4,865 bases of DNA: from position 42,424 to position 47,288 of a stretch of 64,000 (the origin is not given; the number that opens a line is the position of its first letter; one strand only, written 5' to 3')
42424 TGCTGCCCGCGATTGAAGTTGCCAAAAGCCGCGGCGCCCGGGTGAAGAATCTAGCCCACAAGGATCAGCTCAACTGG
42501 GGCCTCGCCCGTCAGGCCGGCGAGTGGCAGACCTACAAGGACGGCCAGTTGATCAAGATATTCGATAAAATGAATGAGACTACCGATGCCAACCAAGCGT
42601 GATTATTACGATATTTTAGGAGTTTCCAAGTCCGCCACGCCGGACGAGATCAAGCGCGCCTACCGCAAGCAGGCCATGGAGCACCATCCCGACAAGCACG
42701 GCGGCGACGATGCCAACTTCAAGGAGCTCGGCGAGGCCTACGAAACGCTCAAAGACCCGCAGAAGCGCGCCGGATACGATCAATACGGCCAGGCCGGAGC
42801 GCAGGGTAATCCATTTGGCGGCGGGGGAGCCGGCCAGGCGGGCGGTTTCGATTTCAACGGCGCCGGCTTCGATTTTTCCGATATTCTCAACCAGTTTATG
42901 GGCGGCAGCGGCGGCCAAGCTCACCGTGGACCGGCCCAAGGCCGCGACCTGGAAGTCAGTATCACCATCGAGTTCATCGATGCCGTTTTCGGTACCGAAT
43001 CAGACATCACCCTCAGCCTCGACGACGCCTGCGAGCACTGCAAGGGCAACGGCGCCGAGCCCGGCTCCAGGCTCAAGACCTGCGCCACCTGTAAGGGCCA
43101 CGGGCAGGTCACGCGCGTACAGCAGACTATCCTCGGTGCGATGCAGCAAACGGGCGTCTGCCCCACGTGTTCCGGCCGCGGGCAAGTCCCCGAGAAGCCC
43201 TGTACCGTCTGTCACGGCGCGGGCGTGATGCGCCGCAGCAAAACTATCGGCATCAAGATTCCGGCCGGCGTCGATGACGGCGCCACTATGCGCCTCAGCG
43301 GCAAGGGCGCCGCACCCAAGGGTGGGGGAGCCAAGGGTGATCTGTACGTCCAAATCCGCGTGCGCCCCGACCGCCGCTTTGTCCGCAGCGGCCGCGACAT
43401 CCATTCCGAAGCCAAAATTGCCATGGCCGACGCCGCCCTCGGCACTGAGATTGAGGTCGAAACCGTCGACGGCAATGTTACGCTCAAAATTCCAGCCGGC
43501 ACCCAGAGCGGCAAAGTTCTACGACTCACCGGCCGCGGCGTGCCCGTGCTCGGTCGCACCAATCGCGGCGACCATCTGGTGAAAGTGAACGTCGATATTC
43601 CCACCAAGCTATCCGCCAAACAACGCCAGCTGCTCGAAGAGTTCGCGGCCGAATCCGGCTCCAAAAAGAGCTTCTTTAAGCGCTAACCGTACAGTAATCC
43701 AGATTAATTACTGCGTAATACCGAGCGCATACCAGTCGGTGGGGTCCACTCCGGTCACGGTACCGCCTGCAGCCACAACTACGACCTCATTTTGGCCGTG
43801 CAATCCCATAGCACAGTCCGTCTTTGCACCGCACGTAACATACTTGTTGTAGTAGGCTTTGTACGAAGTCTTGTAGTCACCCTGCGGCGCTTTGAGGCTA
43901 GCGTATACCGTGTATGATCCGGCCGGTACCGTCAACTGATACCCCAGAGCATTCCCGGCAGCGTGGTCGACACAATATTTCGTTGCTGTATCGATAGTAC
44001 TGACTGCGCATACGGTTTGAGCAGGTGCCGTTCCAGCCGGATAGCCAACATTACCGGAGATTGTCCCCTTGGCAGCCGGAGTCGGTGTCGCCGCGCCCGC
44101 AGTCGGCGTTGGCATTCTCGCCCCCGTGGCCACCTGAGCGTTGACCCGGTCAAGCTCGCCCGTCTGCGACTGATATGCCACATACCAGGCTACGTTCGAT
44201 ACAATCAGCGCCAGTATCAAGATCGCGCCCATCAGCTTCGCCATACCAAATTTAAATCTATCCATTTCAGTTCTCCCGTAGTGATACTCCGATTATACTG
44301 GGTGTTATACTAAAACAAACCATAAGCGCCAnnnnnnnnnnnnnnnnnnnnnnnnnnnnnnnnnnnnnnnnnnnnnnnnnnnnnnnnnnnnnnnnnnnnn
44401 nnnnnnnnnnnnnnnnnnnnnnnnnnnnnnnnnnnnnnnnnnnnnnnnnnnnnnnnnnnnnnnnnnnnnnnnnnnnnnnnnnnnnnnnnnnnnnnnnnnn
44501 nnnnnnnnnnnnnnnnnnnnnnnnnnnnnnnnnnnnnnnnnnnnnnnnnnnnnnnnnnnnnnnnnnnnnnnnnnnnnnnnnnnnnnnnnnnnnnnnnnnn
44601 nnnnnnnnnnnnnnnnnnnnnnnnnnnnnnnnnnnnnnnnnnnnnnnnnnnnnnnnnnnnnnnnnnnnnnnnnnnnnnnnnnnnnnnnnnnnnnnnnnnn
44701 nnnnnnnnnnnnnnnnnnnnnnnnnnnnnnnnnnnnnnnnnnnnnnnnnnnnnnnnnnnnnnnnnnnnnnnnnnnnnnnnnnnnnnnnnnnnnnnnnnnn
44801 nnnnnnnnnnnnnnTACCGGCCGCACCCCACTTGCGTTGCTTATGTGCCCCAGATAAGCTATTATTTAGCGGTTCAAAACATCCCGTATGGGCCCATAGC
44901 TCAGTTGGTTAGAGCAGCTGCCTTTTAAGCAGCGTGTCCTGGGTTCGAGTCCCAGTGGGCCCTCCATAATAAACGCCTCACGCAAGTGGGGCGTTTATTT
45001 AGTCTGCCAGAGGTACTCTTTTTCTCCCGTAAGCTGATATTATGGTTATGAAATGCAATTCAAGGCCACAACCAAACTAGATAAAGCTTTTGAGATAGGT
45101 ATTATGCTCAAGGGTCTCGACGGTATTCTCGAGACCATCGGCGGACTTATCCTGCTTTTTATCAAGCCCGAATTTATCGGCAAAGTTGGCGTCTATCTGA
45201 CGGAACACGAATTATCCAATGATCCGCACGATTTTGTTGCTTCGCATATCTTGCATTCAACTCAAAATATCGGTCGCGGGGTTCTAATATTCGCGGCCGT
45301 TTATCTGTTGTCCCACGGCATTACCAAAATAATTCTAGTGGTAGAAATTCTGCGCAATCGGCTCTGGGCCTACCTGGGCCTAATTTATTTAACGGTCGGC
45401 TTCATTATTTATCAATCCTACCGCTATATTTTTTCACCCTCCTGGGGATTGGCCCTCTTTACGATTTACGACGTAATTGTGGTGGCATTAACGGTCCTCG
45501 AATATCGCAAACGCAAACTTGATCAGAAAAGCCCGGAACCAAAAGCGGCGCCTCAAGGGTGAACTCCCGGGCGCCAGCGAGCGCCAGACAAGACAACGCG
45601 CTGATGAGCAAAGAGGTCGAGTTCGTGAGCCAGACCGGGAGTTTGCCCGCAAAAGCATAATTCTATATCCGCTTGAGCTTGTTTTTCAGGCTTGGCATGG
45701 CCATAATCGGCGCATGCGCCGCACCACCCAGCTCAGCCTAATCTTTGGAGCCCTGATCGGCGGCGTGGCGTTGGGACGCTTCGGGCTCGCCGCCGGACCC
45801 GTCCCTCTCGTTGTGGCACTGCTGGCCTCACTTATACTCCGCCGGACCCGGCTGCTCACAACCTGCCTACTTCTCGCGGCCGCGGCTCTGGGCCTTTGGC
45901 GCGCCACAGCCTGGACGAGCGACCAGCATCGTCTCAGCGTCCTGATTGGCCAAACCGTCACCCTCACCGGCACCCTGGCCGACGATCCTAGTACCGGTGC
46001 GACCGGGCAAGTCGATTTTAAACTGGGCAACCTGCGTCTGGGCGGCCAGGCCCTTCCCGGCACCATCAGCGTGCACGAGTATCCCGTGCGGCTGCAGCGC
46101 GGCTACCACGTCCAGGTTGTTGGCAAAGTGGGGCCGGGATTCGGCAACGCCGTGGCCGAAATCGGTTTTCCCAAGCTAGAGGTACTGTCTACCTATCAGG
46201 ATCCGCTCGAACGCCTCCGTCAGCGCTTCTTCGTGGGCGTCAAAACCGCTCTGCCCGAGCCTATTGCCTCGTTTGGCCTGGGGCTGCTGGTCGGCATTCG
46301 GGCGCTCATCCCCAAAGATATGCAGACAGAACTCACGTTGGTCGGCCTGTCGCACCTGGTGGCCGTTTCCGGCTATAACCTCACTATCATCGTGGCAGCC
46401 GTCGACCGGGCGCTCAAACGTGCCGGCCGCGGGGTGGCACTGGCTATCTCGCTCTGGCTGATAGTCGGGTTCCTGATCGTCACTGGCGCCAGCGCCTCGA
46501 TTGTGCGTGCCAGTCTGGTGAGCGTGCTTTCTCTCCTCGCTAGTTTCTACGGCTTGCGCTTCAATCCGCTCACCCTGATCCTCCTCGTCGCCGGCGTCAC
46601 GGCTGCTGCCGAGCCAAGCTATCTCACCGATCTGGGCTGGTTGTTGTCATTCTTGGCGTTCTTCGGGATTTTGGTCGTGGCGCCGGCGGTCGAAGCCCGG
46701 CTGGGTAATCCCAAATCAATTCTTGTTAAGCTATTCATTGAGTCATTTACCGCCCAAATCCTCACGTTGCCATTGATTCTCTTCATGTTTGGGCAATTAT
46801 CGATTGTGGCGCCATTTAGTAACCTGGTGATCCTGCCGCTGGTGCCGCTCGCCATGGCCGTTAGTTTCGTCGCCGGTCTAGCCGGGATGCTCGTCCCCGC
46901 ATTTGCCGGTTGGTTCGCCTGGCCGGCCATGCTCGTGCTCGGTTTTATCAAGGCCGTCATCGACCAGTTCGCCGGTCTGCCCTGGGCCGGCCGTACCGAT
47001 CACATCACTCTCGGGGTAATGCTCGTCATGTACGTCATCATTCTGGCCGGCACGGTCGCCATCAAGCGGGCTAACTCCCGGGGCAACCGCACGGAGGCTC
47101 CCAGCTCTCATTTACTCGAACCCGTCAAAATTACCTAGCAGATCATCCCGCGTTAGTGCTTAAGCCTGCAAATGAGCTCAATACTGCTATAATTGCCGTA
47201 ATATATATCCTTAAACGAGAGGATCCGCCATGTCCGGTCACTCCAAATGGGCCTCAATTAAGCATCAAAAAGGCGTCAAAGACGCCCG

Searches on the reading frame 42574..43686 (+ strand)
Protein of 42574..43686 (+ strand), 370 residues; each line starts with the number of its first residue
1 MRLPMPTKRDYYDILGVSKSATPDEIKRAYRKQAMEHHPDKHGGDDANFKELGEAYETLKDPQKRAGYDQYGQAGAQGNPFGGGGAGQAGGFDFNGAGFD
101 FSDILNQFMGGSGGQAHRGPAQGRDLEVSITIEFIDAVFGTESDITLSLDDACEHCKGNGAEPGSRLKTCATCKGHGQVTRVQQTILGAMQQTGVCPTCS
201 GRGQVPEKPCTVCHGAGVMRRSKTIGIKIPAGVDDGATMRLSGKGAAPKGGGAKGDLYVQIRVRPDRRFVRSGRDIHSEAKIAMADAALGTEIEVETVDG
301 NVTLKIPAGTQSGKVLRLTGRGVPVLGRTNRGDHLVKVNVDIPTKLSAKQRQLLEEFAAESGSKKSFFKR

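Call 50: search_protein_families(library=pfam, proteins=[window:42574-43686:+], max_evalue=0.00001)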
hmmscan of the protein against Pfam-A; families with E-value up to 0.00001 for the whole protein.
window:42574-43686:+ (370 aa): 3 families
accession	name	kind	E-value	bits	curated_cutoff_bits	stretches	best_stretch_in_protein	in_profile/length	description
PF01556.23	DnaJ_C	-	2.4e-46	158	26.6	1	126-343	1-152/152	DnaJ C terminal domain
PF00226.36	DnaJ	-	6.7e-24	84.2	27.8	1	10-69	1-63/63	DnaJ domain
PF00684.25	DnaJ_CXXCXGXG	-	1.4e-16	60.9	32.7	1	153-217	1-65/65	DnaJ central domain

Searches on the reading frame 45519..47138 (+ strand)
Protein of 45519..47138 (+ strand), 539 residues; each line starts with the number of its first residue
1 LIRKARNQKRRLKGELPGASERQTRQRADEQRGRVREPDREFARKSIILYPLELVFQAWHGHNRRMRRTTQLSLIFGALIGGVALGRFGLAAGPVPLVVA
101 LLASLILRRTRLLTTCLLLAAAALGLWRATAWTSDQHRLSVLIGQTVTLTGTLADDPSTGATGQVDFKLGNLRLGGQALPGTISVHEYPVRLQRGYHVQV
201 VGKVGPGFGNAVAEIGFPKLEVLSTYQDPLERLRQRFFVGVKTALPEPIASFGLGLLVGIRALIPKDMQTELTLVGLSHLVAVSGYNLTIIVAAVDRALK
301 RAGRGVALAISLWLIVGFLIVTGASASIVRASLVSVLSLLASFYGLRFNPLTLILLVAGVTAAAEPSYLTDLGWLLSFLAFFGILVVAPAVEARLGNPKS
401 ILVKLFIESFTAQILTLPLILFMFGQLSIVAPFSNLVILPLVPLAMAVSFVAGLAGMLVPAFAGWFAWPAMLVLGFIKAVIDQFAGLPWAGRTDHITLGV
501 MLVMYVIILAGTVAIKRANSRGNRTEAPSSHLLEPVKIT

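Call 50: search_protein_families(library=pfam, proteins=[window:45519-47138:+], max_evalue=0.00001)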
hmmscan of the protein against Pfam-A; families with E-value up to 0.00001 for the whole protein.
window:45519-47138:+ (539 aa): 2 families
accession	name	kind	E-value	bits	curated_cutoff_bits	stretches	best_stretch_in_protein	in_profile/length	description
PF03772.21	Competence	-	4.3e-43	148.1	23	1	256-516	1-268/270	Competence protein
PF13567.11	DUF4131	-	6.3e-06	26.4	31.6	1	97-204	13-130/165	Domain of unknown function (DUF4131)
